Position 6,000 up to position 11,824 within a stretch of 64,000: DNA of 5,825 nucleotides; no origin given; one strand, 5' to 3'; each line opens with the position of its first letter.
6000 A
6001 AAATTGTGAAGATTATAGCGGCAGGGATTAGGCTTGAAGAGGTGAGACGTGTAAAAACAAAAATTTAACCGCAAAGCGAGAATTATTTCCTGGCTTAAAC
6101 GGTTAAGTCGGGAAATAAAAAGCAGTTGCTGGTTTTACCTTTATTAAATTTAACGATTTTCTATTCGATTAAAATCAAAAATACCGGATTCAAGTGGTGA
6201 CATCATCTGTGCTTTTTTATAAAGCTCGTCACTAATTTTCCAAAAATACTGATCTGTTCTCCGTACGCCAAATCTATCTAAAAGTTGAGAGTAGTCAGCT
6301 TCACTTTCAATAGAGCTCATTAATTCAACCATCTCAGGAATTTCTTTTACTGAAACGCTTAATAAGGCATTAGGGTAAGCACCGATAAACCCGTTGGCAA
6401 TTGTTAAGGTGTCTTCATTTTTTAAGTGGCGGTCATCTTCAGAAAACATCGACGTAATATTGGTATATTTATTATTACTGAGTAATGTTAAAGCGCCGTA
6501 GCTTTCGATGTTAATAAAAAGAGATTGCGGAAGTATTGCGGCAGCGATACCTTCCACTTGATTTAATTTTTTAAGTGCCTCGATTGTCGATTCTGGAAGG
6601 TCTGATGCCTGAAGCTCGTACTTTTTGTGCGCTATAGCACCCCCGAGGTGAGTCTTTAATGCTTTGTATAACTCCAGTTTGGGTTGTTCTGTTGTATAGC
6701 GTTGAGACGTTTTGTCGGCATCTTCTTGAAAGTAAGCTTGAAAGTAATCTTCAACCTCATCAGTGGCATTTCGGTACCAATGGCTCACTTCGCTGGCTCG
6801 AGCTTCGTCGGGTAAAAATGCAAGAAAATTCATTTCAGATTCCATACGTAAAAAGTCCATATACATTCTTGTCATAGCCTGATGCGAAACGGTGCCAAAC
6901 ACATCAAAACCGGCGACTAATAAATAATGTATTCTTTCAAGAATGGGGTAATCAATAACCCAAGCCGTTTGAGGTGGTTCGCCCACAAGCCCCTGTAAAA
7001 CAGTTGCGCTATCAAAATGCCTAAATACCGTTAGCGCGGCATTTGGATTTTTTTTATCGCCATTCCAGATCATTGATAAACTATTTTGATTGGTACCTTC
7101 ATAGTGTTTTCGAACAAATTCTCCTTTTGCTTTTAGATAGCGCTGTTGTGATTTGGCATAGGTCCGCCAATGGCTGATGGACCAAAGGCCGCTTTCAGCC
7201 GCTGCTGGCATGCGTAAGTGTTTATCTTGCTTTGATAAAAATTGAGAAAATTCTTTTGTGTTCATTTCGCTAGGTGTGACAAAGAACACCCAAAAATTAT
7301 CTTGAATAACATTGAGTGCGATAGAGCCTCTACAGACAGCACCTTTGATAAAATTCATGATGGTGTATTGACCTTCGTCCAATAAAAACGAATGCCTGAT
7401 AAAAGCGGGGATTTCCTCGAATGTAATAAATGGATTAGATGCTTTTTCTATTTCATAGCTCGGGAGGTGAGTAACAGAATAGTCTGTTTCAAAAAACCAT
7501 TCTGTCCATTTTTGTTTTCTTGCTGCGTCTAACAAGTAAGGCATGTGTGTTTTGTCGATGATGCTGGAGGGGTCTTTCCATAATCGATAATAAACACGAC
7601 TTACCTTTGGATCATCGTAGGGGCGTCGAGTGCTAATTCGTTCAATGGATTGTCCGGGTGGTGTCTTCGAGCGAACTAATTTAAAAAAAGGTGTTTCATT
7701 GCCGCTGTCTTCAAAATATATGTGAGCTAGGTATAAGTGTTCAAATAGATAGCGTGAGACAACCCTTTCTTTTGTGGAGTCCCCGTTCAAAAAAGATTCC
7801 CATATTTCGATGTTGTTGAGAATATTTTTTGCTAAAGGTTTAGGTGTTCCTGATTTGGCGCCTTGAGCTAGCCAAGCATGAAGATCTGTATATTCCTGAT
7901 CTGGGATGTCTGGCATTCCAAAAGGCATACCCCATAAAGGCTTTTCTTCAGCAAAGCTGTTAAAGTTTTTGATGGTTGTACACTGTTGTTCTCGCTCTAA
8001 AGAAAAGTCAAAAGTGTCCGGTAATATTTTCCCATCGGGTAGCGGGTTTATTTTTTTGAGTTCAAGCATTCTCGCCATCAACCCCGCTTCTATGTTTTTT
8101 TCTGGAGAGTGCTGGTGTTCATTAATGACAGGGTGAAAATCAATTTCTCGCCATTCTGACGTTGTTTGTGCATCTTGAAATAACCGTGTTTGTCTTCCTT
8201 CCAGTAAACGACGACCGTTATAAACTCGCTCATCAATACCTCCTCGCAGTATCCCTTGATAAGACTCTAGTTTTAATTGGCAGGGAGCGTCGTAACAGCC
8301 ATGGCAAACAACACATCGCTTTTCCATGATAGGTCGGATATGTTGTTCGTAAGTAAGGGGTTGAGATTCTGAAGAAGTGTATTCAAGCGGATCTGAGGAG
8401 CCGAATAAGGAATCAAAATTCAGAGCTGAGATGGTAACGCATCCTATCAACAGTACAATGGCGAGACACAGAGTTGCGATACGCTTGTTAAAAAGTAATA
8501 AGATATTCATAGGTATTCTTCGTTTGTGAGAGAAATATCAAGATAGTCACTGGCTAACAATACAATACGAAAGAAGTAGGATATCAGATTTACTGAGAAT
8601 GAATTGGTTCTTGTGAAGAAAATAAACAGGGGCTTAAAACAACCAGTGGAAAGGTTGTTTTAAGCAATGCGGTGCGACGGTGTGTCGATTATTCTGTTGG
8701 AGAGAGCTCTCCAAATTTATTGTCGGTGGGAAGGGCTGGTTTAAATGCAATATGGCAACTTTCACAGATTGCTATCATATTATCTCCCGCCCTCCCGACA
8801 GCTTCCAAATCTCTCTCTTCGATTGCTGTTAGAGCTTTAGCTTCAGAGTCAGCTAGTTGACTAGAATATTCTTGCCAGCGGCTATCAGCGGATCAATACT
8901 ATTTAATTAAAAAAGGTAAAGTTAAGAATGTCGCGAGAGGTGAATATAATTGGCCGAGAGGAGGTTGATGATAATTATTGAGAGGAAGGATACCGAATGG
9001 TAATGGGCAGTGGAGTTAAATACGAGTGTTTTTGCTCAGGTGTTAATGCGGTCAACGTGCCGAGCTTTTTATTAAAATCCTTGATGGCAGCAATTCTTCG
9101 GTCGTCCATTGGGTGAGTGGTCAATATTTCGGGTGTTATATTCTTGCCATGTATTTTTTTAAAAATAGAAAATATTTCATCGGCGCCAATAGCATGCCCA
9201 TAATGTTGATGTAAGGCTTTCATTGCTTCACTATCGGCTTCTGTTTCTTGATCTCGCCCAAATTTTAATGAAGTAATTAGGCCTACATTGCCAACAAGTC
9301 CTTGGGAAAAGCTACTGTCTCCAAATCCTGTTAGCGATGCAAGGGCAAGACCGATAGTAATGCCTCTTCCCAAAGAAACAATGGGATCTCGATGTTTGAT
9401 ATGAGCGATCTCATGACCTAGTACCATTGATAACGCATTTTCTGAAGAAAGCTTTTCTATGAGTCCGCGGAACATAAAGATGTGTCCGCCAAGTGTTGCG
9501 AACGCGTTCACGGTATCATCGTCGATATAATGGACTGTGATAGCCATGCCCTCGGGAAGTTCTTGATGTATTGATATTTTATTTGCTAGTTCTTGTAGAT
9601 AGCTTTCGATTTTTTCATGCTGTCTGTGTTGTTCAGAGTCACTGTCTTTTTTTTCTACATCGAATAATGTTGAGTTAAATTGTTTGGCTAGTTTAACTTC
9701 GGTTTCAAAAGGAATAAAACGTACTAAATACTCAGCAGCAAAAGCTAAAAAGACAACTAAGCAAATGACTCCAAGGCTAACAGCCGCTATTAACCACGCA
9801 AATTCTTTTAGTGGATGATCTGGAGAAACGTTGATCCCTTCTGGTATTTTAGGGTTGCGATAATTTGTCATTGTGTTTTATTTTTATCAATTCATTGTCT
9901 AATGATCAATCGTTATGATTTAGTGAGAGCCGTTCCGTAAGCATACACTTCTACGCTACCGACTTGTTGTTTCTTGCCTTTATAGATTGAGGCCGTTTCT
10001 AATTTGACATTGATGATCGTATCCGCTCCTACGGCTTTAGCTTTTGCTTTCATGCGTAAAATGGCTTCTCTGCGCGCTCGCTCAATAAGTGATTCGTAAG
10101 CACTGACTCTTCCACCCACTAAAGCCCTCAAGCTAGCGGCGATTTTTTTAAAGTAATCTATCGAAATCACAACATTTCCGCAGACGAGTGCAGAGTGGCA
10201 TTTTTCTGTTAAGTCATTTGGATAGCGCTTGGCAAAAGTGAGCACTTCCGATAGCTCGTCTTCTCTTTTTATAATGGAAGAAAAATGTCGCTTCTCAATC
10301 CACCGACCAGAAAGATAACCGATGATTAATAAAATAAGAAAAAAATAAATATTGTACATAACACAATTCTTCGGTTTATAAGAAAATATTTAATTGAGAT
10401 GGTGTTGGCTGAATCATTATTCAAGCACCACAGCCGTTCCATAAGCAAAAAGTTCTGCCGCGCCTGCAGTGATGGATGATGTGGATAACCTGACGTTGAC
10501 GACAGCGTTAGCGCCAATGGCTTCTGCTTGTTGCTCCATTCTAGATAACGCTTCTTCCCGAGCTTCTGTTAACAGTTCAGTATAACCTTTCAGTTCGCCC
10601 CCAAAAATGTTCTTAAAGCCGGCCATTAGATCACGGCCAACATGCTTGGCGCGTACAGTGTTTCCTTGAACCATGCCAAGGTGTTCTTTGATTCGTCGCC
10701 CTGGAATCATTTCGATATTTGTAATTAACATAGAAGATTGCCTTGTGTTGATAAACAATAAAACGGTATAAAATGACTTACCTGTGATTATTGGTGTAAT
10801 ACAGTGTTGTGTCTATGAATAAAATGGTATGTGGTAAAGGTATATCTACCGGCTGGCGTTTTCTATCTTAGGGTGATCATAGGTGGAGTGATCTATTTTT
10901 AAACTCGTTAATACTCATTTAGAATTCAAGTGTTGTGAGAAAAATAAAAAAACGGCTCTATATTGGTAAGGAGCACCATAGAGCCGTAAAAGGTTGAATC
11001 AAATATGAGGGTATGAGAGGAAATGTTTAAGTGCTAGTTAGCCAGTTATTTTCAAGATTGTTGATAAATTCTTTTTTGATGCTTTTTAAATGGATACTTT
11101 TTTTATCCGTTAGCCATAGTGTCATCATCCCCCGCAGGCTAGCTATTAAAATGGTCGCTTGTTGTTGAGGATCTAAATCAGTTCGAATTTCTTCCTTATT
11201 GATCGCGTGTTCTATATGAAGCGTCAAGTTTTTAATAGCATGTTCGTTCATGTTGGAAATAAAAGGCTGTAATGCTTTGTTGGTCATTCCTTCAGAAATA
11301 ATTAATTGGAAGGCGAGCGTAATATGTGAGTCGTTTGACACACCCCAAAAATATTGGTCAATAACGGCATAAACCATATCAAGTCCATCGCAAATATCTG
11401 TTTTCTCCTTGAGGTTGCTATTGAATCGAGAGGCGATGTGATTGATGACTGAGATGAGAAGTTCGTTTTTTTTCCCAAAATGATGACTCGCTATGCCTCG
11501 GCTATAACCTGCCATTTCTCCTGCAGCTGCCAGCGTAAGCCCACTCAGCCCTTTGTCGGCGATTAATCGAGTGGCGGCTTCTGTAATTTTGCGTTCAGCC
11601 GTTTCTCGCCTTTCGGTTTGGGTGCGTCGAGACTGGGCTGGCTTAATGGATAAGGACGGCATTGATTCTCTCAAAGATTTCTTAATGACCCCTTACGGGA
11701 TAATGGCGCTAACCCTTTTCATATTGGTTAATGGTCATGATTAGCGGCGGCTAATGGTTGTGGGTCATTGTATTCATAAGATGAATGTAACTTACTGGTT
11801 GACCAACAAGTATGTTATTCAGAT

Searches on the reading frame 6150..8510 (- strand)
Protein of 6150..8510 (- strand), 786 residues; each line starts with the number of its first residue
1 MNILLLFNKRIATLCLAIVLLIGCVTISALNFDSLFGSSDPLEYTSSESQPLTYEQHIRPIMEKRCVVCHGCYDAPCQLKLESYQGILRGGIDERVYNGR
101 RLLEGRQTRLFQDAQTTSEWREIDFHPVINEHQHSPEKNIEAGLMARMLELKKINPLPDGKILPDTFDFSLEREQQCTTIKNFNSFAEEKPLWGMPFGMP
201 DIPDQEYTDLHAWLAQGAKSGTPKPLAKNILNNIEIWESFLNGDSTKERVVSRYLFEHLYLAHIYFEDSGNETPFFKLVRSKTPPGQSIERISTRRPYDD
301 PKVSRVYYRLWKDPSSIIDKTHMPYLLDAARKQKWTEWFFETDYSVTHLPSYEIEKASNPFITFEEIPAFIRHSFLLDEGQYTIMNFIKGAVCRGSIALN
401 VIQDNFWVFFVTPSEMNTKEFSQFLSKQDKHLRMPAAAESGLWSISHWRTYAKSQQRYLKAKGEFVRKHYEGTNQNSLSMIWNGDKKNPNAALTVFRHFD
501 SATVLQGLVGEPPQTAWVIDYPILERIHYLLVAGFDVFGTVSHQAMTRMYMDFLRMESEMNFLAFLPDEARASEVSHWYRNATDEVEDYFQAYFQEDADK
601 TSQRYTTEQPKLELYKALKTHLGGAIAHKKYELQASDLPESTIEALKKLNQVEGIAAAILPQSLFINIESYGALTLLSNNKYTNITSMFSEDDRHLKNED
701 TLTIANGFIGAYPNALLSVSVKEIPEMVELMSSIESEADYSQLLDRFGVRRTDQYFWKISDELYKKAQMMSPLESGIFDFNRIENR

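Call 61: search_protein_families(library=pfam, proteins=[window:6150-8510:-], max_evalue=0.001)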
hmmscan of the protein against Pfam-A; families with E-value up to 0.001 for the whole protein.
window:6150-8510:- (786 aa): 1 family
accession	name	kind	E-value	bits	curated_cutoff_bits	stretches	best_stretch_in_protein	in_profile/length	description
PF06934.16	CTI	-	1.3e-257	857.3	25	1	107-785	3-692/692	Fatty acid cis/trans isomerase (CTI)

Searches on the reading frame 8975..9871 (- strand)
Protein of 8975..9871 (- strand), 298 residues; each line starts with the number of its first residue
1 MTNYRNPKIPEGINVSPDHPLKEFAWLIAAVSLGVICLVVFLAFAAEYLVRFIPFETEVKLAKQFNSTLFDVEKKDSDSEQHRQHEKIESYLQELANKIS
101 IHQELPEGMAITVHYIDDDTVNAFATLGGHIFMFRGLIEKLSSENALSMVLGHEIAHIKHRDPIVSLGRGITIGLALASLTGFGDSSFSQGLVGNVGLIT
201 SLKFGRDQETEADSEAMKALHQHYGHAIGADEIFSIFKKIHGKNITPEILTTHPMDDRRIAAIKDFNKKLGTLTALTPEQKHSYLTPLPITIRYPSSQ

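Call 61: search_protein_families(library=pfam, proteins=[window:8975-9871:-], max_evalue=0.001)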
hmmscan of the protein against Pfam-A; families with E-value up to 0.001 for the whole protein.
window:8975-9871:- (298 aa): 1 family
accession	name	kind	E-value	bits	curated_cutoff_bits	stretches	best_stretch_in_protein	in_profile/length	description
PF01435.24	Peptidase_M48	-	8.9e-29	101.1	20.3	1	84-265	3-184/186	Peptidase family M48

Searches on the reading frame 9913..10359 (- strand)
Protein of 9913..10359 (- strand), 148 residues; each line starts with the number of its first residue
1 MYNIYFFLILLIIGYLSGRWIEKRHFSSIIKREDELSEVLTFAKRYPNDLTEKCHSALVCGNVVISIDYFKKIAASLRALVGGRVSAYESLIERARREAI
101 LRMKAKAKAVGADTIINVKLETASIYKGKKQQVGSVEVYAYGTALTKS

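Call 61: search_protein_families(library=pfam, proteins=[window:9913-10359:-], max_evalue=0.001)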
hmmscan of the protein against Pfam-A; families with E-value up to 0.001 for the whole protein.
window:9913-10359:- (148 aa): 1 family
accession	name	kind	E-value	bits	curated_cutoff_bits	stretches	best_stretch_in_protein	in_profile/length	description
PF01906.23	YbjQ_1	-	1.6e-23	83.7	23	1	57-145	19-101/103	Putative heavy-metal-binding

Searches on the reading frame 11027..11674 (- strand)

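Call 61: search_protein_families(library=pfam, proteins=[window:11027-11674:-], max_evalue=0.001)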
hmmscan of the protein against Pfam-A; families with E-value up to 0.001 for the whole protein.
window:11027-11674:- (215 aa): 3 families
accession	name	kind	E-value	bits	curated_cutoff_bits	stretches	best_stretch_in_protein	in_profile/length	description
PF00440.29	TetR_N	-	4.7e-09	36.3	24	1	30-75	1-46/47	Bacterial regulatory proteins, tetR family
PF13977.11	TetR_C_6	-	4.6e-05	24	27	1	100-192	4-95/115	BetI-type transcriptional repressor, C-terminal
PF16925.10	TetR_C_13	-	8.4e-05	23.4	27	1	148-197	54-103/109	Tetracyclin repressor-like, C-terminal domain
